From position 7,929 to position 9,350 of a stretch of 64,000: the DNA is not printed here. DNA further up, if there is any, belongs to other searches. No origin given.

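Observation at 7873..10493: Translationally coupled EcoRI-methylase-family MTase + DUF262(ParB-like)-HNH nuclease operon inside an IS-bracketed island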

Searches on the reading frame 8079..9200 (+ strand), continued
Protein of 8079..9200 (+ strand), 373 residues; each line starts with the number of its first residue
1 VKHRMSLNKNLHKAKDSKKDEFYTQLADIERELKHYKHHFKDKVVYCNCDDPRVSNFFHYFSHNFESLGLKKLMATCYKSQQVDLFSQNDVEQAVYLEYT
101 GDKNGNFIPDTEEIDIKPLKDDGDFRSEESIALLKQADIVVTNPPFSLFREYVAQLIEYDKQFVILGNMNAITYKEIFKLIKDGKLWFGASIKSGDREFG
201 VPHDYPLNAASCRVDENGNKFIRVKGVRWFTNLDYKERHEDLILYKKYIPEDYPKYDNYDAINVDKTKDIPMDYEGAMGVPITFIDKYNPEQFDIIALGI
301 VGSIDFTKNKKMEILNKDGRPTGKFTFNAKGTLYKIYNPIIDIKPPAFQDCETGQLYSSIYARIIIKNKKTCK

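Call 96: search_protein_families(library=phrogs, proteins=[window:8091-9200:+], max_evalue=0.00001)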
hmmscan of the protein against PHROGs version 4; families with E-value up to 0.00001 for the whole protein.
window:8091-9200:+ (369 aa): 1 family
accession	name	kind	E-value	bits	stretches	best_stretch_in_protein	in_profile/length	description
phrog_799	-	other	7.2e-08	33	1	98-178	269-331/458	DNA methyltransferase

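Call 99: predict_structure(alignment_id=A5)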
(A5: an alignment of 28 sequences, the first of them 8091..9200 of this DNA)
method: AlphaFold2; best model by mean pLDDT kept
length: 369 residues; sequences in the alignment: 28
mean_pLDDT: 76.7   pTM: 0.71
mean pLDDT of the five models: 76.7, 75.0, 73.9, 72.3, 68.2
residues with pLDDT >= 90: 89; 70-90: 187; 50-70: 53; < 50: 40
segments of 3 or more residues with pLDDT < 50: 1-19, 75-87, 188-192
pLDDT, mean of each block of 10 residues (from residue 1): 34 40 73 90 78 86 94 54 50 87 77 82 91 91 77 91 59 74 63 57 62 73 72 64 83 90 80 85 76 83 91 95 89 88 95 87 79
secondary structure, 60 per line:
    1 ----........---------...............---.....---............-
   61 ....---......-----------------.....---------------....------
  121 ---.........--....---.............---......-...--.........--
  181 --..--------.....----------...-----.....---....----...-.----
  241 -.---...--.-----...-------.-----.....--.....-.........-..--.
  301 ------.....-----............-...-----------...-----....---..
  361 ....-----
elements in order: H5-12 H22-36 E40-44 H48-59 H61-64 E68-73 E91-95 E111-114 H124-132 E135-138 H142-154 E158-163 H170-178 E193-197 E208-210 E216-220 E224-227 E257-259 E273-277 H280-283 E289-294 E307-311 E317-323 H324-327 E330-332 E344-346 E352-355 E359-364
